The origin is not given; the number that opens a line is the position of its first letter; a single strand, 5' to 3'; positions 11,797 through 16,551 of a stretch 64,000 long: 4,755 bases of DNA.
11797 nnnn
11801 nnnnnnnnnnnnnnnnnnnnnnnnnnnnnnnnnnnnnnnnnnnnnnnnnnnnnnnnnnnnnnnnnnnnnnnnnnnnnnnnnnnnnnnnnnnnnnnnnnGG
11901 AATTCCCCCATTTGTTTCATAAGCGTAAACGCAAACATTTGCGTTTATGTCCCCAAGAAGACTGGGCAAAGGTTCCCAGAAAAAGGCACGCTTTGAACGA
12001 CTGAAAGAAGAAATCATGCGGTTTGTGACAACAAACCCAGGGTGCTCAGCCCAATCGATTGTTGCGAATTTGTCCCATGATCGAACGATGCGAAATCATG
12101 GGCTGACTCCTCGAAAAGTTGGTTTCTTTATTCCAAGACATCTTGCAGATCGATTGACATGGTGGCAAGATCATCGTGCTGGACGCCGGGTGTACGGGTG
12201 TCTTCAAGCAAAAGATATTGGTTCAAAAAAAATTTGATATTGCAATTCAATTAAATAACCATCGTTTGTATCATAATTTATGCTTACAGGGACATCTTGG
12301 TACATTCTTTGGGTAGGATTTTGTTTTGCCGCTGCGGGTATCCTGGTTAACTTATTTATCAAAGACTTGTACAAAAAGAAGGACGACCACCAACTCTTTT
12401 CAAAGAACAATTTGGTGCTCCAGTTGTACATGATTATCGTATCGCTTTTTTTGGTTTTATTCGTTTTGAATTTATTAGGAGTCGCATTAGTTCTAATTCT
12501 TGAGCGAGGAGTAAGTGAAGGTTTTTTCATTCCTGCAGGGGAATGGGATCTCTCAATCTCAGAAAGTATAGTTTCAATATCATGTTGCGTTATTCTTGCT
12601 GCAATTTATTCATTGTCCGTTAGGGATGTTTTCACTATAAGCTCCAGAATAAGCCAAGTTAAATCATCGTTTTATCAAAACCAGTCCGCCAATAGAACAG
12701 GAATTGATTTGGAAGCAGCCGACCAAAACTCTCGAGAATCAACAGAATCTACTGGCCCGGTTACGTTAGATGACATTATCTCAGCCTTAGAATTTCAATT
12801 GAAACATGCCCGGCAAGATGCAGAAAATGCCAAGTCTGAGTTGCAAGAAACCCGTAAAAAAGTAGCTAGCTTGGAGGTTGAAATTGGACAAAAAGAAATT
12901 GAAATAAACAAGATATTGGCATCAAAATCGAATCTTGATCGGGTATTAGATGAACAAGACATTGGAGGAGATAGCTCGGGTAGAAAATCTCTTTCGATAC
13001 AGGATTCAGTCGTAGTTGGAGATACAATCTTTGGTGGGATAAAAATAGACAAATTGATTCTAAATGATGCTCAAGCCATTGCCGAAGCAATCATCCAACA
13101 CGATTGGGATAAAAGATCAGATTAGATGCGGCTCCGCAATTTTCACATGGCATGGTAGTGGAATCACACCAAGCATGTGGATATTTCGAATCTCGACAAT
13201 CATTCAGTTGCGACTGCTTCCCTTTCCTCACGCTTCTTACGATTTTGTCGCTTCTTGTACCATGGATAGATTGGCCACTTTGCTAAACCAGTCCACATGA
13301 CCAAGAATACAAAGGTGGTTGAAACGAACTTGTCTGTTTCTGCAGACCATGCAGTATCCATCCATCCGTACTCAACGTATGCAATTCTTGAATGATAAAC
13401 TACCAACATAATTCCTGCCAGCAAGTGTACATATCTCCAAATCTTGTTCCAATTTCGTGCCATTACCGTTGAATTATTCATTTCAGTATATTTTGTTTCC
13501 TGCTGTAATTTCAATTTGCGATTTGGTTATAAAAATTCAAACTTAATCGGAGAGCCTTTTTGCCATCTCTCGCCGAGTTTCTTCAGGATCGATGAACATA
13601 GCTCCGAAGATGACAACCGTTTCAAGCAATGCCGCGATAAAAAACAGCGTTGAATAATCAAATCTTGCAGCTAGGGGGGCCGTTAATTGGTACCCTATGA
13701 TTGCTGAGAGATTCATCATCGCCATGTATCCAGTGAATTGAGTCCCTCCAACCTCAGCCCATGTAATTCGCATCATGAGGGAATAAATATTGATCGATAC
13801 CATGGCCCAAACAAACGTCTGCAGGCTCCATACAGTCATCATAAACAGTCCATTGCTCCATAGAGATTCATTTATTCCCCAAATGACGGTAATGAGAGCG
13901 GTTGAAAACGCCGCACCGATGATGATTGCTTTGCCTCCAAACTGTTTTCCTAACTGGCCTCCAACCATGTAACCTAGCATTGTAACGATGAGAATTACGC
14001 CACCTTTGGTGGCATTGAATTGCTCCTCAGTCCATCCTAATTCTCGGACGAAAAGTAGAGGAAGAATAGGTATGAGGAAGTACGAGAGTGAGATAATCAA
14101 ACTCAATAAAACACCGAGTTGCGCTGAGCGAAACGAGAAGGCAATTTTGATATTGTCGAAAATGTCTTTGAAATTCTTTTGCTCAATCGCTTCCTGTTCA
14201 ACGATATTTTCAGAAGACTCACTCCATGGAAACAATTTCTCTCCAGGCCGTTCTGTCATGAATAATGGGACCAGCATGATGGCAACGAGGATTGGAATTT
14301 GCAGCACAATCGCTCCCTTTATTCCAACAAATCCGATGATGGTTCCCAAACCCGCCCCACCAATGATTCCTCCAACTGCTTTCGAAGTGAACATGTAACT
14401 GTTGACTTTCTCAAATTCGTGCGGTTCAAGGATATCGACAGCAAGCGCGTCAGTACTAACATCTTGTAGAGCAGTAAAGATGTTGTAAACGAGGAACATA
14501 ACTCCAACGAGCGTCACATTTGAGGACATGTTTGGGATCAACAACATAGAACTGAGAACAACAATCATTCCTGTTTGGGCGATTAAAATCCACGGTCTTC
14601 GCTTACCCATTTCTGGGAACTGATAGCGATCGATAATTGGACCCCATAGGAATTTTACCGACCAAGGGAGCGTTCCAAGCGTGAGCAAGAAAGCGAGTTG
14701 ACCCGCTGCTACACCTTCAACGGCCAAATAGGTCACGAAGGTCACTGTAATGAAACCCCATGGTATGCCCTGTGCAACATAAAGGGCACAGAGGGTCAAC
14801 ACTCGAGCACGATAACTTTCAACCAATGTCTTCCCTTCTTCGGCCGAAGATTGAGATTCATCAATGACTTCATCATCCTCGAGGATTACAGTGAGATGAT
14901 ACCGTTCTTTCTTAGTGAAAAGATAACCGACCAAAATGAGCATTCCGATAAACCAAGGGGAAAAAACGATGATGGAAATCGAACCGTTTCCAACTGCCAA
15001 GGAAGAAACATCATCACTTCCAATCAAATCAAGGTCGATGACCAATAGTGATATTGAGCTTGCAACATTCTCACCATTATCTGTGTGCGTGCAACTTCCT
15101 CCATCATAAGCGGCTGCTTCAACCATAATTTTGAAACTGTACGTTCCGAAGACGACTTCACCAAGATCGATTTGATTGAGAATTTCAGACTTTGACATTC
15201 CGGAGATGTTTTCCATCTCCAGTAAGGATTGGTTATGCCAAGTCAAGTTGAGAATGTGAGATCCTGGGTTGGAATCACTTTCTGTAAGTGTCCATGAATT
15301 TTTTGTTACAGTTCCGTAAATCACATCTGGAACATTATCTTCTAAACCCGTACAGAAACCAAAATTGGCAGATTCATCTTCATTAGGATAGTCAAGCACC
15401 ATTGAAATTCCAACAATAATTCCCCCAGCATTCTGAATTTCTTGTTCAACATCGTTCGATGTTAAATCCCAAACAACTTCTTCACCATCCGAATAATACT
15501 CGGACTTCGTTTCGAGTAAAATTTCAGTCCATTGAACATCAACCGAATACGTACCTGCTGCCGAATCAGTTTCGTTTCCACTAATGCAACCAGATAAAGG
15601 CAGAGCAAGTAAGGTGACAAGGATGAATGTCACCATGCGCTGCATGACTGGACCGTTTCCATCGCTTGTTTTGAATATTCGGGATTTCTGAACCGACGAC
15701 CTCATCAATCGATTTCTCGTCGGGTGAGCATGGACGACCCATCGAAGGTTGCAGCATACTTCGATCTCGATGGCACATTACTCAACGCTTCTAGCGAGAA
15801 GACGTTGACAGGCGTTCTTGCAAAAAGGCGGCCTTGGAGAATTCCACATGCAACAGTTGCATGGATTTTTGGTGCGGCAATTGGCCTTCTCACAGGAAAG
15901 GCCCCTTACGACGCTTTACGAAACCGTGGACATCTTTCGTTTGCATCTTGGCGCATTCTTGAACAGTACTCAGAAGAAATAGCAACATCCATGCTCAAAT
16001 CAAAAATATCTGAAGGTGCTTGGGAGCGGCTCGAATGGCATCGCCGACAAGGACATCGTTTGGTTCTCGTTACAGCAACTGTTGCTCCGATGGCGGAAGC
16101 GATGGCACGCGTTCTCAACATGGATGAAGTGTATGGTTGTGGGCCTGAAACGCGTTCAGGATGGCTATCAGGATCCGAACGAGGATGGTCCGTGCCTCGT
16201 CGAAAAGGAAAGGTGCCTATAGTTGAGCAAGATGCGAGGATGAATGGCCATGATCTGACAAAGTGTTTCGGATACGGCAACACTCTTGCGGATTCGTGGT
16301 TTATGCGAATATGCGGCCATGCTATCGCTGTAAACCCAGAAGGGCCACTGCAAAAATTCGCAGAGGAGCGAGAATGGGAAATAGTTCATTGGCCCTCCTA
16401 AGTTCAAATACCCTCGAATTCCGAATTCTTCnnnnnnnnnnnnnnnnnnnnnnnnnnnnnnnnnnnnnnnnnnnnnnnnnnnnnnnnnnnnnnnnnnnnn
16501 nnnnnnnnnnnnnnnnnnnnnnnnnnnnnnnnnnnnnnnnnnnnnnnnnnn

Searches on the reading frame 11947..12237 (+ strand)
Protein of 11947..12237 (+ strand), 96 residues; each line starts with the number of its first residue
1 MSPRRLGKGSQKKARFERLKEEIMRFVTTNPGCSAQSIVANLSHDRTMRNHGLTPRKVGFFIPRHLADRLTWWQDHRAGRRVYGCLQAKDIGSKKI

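Call 16: search_protein_families(library=pfam, proteins=[window:11947-12237:+], max_evalue=0.01)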
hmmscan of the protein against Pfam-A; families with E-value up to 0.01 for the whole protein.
window:11947-12237:+ (96 aa): 1 family
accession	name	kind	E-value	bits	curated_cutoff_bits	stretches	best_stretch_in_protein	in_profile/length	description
PF01498.24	HTH_Tnp_Tc3_2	-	0.0029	18.3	31.5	0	21-77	2-71/72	Transposase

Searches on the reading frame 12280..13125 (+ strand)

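Call 16: search_protein_families(library=pfam, proteins=[window:12280-13125:+], max_evalue=0.01)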
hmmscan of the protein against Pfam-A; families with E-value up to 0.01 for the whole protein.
window:12280-13125:+ (281 aa): 3 families
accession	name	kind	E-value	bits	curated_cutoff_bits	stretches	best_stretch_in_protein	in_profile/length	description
PF00261.25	Tropomyosin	-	0.00035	20.5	38.6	1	148-208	75-144/242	Tropomyosin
PF00038.26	Filament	-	0.0013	18.9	40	1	136-226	160-250/313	Intermediate filament protein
PF10473.14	CENP-F_leu_zip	-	0.0062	17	34.5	1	169-225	35-91/140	Leucine-rich repeats of kinetochore protein Cenp-F/LEK1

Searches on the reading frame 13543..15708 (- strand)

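Call 16: search_protein_families(library=pfam, proteins=[window:13543-15708:-], max_evalue=0.01)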
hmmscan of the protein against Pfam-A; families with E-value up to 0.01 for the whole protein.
window:13543-15708:- (721 aa): 3 families
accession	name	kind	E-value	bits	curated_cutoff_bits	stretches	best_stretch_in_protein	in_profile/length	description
PF07690.21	MFS_1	-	1.1e-23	84.1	33.4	2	307-672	2-346/347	Major Facilitator Superfamily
PF03092.22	BT1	-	2.2e-12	46.9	22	1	313-526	1-214/432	BT1 family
PF13000.13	Acatn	-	1.1e-11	44.4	23.7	1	305-450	4-166/546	Acetyl-coenzyme A transporter 1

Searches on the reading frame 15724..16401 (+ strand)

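Call 16: search_protein_families(library=pfam, proteins=[window:15724-16401:+], max_evalue=0.01)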
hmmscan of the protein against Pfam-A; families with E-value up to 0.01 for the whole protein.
window:15724-16401:+ (225 aa): 3 families
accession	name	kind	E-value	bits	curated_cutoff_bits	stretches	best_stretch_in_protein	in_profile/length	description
PF12710.13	HAD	-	1.1e-22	81.8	27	1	12-190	2-184/189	haloacid dehalogenase-like hydrolase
PF00702.32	Hydrolase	-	6.1e-05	23.9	26.4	1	13-137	6-141/191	haloacid dehalogenase-like hydrolase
PF13419.12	HAD_2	-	0.0044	17.6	23.8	0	13-135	3-120/178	Haloacid dehalogenase-like hydrolase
